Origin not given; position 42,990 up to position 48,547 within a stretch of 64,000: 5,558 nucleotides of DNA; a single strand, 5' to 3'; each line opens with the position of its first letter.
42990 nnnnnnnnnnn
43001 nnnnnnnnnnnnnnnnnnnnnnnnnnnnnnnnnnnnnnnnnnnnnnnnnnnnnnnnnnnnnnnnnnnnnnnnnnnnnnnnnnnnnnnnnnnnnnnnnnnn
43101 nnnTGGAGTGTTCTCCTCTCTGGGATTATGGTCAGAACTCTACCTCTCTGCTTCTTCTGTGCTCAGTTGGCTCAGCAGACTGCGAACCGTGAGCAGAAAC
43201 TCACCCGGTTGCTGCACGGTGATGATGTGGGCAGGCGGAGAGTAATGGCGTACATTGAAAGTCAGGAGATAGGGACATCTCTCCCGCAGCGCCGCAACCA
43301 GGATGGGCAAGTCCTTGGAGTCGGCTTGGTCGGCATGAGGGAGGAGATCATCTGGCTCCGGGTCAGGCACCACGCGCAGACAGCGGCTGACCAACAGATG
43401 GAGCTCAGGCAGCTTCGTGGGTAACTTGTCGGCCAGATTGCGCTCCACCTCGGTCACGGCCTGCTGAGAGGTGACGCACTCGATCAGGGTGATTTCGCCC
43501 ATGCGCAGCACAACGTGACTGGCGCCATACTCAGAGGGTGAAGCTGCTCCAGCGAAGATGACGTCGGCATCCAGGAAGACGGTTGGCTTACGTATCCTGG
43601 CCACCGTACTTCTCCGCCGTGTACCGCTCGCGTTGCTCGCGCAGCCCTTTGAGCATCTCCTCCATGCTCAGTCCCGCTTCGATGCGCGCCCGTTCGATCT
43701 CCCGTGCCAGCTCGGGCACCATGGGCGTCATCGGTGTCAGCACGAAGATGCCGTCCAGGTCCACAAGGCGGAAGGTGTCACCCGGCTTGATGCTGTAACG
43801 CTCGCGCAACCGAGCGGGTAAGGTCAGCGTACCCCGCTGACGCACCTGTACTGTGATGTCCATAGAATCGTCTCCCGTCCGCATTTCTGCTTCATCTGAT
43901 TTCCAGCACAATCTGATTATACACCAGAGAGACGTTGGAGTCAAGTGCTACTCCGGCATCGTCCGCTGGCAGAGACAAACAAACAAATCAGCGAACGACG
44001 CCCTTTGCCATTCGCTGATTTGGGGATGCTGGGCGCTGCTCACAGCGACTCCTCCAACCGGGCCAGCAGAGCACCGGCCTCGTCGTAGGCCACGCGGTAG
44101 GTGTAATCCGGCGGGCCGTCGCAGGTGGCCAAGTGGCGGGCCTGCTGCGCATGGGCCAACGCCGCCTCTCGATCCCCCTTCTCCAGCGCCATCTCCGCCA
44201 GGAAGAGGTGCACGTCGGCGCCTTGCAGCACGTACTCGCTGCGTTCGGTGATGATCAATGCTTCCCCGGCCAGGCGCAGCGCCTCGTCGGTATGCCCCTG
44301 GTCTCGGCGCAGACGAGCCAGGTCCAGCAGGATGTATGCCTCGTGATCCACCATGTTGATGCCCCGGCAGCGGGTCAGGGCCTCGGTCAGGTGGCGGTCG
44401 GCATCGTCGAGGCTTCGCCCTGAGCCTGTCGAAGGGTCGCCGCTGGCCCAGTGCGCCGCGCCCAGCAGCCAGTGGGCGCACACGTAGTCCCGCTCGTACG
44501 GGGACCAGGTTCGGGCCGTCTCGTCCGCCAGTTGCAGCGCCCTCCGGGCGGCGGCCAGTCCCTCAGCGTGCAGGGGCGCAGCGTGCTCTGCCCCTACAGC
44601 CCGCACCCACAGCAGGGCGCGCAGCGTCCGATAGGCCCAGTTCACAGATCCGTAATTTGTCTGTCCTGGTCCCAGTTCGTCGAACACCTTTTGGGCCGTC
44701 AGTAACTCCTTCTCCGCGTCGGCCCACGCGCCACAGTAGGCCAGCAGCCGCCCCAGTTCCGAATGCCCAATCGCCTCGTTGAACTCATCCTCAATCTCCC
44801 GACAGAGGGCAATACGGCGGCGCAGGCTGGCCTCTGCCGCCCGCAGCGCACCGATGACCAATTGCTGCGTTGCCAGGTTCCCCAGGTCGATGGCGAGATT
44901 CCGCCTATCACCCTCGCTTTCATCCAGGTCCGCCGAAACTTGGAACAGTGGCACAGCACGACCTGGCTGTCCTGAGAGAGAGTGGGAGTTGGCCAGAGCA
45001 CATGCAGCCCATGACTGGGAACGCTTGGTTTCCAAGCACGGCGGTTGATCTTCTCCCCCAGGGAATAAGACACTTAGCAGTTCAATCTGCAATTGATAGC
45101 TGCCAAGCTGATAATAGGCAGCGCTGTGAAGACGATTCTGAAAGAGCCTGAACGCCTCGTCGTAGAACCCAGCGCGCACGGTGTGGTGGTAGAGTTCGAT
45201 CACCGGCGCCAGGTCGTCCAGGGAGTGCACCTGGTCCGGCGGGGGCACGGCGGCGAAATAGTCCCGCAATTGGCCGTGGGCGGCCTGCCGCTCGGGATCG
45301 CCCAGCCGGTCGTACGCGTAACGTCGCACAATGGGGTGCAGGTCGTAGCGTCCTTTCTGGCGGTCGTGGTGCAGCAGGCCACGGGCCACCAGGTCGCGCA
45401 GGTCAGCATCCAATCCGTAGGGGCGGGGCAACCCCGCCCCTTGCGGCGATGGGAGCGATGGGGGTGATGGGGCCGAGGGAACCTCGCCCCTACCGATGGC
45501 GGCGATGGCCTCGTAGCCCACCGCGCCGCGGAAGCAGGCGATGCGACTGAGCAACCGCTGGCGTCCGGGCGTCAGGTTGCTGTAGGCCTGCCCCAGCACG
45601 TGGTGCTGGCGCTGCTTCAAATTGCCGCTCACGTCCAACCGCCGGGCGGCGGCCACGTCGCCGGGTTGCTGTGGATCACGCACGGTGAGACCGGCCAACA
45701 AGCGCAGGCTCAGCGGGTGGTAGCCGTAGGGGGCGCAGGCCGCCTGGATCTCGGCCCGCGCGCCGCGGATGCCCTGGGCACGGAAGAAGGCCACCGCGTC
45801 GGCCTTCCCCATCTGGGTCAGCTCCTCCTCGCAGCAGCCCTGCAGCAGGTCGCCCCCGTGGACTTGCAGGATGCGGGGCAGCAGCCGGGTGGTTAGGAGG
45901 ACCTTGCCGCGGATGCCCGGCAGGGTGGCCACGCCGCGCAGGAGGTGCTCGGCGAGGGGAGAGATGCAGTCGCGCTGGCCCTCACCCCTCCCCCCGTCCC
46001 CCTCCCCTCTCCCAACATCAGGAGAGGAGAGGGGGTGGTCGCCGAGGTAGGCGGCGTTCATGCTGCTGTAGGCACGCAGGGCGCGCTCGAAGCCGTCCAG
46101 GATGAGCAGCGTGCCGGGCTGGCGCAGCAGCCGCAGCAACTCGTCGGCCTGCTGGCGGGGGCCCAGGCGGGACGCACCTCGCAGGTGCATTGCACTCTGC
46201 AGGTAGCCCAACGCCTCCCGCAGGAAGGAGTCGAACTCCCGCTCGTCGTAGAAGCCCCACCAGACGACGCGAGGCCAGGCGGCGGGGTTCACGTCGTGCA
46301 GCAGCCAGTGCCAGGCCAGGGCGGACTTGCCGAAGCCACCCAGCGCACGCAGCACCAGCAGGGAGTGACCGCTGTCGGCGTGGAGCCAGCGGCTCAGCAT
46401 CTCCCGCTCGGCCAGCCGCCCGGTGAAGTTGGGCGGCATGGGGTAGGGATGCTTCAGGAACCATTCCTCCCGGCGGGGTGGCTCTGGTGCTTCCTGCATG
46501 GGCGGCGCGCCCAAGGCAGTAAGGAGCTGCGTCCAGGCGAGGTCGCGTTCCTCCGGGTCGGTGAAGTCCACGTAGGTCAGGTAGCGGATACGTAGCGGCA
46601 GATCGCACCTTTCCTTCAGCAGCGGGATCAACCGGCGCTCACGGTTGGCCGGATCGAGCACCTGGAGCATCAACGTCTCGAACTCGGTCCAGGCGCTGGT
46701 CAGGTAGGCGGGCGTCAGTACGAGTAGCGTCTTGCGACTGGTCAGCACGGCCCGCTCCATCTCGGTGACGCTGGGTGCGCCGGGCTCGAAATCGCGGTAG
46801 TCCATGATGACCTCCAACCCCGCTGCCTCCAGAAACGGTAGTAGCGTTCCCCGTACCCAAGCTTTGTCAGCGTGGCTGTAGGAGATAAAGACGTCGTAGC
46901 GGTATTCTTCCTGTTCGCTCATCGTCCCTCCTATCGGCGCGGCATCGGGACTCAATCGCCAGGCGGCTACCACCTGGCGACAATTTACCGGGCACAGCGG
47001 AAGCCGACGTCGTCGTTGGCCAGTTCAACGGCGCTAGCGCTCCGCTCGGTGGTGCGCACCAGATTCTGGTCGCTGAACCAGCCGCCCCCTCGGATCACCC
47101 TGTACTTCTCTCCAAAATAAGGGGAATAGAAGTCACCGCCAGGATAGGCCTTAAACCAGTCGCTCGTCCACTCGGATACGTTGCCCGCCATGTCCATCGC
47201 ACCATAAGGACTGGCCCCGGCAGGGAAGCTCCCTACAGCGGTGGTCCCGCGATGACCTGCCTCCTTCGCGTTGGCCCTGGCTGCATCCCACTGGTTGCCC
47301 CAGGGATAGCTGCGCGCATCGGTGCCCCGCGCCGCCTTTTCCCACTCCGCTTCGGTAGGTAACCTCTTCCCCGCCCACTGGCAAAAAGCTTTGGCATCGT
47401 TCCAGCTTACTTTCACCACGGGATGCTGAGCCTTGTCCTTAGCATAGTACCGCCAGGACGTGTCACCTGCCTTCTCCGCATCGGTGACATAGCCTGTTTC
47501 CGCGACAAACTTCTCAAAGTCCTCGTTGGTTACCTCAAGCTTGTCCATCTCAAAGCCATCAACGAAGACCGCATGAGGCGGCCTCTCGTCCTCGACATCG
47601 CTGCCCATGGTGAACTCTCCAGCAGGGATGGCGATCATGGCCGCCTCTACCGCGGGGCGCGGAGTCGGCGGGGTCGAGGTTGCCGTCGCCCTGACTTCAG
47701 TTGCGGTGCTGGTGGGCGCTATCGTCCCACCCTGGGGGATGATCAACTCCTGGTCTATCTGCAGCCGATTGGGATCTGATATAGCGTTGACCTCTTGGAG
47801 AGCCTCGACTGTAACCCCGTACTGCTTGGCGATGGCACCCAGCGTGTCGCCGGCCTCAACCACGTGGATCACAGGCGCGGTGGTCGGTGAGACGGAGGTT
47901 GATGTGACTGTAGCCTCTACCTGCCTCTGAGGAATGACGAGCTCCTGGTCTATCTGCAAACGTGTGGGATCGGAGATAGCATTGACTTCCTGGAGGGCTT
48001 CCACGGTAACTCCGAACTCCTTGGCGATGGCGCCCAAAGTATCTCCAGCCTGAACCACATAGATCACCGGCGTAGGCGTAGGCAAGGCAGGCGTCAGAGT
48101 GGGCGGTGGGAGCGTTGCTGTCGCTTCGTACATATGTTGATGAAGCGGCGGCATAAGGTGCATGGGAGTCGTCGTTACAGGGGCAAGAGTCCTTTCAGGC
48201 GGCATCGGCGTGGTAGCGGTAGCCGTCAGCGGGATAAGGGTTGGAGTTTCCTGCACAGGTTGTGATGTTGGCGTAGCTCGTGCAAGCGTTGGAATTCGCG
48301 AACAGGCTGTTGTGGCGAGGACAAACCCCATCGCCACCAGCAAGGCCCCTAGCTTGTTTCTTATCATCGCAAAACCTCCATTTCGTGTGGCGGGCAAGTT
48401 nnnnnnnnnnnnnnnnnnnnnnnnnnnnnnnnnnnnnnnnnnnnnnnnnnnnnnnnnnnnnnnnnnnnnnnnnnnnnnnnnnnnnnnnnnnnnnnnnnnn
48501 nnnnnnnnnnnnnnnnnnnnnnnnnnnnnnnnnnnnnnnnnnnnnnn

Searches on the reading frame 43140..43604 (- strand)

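Call 9: search_protein_families(library=pfam, proteins=[window:43140-43604:-], max_evalue=0.001)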
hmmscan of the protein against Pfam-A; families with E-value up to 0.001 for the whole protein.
window:43140-43604:- (154 aa): 1 family
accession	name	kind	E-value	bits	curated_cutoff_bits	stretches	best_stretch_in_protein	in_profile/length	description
PF13470.12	PIN_3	-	6.3e-11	43.5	27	1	9-119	2-115/115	PIN domain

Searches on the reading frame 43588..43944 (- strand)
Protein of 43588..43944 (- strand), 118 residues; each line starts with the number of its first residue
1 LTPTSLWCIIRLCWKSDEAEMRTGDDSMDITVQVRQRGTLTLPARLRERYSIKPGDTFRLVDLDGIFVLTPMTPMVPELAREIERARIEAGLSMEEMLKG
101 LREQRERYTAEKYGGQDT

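Call 9: search_protein_families(library=pfam, proteins=[window:43588-43944:-], max_evalue=0.001)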
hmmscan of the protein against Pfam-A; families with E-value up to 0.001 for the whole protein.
window:43588-43944:- (118 aa): 1 family
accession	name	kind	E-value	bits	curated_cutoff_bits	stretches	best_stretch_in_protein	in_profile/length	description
PF04014.23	MazE_antitoxin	-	2.3e-05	24.7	24.7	1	32-72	2-43/48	Antidote-toxin recognition MazE, bacterial antitoxin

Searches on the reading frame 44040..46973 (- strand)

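Call 9: search_protein_families(library=pfam, proteins=[window:44040-46973:-], max_evalue=0.001)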
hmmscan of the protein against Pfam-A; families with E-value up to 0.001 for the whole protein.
window:44040-46973:- (977 aa): 3 families
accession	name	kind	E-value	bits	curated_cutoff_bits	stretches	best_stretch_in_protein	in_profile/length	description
PF13676.11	TIR_2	-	1e-24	87.8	28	1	28-149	1-120/122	TIR domain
PF01582.25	TIR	-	8.9e-08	32.6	21.3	1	26-100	2-77/179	TIR domain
PF13424.12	TPR_12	-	1.9e-07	31.6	30.1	1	855-906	19-72/77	Tetratricopeptide repeat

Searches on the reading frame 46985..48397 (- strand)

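Call 9: search_protein_families(library=pfam, proteins=[window:46985-48397:-], max_evalue=0.001)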
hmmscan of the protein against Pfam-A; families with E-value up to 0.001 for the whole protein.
window:46985-48397:- (470 aa): 6 families
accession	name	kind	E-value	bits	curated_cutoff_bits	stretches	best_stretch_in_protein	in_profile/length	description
PF03781.23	FGE-sulfatase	-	4.8e-65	220.2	23.3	1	252-470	3-255/255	Sulfatase-modifying factor enzyme 1-like domain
PF01476.26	LysM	-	2.1e-32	111.2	20.9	2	113-156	1-43/43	LysM domain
PF23446.1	LysM1_NFP_LYK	-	8.6e-07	30.2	36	0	111-156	6-54/60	NFP/LYK LysM1 domain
PF23473.1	LysM3_LYK4_5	-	5.8e-06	26.7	29.3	0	113-143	5-35/48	LYK4/5 LysM3 domain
PF23457.1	LysM2_NFP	-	5.5e-05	23.6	36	0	131-156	29-54/56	NFP LysM2 domain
PF23577.1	LysM_RLK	-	0.00013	22.4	27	0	113-140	3-30/44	LysM domain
